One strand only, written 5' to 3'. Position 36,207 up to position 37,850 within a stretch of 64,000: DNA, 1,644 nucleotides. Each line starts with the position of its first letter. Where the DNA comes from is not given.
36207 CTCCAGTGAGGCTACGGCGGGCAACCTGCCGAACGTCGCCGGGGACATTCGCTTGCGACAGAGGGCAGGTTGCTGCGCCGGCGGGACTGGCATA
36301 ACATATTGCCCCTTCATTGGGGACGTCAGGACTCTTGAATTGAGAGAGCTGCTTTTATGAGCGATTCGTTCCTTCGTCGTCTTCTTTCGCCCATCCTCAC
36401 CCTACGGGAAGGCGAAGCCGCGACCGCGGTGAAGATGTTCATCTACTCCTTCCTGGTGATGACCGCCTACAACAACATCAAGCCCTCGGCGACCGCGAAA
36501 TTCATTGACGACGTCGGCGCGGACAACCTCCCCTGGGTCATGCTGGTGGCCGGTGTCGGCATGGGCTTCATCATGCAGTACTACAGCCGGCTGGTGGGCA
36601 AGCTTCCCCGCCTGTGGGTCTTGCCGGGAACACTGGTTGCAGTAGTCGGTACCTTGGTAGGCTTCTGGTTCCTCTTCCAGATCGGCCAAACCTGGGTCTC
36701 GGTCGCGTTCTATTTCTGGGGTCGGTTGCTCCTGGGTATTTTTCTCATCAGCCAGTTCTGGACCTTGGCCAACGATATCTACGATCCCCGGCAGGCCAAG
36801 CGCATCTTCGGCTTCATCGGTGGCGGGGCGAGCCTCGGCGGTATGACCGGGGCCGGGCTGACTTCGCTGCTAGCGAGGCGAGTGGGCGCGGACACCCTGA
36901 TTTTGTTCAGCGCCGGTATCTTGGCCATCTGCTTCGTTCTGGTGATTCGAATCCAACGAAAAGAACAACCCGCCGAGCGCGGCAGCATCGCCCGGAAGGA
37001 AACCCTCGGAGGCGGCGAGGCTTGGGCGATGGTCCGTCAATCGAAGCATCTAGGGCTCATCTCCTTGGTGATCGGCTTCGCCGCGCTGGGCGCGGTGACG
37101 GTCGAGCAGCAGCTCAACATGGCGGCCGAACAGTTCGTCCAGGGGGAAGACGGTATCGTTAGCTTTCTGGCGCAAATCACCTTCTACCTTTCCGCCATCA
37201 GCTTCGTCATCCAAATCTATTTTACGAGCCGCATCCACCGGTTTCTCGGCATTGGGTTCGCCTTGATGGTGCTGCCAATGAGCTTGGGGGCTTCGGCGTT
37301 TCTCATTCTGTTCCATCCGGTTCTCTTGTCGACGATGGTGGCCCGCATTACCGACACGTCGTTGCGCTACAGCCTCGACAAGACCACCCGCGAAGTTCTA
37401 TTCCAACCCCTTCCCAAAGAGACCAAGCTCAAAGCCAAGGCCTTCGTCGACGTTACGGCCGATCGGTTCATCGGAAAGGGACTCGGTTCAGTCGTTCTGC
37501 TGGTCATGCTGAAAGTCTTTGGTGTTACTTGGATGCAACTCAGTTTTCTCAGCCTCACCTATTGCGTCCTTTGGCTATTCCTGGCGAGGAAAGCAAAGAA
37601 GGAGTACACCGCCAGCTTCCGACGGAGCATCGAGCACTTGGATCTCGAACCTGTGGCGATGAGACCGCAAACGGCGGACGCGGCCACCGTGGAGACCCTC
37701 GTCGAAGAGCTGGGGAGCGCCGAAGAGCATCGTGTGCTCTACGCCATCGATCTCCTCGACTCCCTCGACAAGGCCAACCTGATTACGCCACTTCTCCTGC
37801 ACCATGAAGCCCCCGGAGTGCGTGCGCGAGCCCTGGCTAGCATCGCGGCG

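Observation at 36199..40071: TLC (ATP/ADP translocase)-HEAT repeat fusion, translationally coupled to a double cNMP-binding protein, behind a structured leader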

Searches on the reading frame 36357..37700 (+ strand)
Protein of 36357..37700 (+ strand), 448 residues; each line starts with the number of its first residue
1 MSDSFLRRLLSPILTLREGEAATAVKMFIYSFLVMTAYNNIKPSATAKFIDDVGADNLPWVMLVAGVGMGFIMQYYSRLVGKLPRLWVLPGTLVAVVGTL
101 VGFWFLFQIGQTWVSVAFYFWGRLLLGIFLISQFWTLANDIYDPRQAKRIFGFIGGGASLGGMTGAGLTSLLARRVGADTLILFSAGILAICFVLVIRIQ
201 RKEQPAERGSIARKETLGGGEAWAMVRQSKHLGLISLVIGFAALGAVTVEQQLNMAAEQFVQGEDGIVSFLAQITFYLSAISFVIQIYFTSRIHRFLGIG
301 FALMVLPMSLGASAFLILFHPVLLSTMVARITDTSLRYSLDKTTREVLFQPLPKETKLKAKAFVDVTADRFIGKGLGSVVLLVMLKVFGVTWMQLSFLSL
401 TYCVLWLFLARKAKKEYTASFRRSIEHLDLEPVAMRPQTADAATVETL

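Call 17: search_solved_structures(query=window:36357-37700:+, max_evalue=10, show_alignments=2)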
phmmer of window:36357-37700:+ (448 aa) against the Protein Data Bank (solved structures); distinct sequences matched with E-value up to 10: 2.
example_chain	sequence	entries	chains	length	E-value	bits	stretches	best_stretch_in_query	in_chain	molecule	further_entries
9j3n_A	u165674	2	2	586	3.9e-11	46.1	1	104-421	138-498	ADP,ATP carrier protein 1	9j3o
9j3j_A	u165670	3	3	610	1.7e-06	30.8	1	96-430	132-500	ADP,ATP carrier protein 1, chloroplastic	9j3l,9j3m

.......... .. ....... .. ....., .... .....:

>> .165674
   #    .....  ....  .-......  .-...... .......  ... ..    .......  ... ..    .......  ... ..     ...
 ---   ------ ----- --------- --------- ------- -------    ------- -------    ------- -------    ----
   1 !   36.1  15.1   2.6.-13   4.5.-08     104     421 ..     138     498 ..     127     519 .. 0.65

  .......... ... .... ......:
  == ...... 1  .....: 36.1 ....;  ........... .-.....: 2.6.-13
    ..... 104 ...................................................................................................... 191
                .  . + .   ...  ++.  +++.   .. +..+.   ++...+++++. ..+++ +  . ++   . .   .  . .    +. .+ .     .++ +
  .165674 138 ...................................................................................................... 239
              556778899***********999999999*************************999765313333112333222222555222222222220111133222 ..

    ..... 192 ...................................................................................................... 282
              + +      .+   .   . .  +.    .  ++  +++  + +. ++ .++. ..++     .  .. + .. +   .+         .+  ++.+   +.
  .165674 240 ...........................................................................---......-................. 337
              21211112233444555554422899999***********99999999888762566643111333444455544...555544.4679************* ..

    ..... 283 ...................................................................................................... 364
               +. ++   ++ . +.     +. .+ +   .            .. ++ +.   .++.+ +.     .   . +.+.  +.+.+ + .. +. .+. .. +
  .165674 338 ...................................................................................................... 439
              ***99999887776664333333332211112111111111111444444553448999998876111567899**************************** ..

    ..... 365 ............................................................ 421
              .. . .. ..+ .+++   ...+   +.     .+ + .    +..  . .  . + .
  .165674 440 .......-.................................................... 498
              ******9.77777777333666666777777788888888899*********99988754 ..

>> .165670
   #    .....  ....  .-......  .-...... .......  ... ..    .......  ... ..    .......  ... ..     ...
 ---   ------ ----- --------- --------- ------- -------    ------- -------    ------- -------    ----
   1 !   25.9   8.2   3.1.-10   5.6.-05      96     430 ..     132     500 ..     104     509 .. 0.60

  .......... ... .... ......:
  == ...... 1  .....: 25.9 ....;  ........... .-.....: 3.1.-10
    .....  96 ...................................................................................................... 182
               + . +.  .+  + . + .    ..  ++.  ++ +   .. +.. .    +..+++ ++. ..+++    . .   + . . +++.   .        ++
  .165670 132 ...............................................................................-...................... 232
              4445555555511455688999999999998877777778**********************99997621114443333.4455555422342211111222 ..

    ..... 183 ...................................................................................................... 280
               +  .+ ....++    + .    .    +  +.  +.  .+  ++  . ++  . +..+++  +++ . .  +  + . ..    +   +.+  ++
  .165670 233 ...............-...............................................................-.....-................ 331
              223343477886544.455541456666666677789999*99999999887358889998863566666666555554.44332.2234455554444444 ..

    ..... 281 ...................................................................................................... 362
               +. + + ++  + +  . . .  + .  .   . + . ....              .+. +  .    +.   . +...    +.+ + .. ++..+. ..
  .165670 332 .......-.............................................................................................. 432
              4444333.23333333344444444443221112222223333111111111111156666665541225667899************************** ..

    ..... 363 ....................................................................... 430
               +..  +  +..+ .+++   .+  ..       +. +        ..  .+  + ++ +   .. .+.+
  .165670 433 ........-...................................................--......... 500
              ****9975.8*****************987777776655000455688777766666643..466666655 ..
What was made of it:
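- On NTT/TLC transporters: Only motif-level conservation could be read, from call 17.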
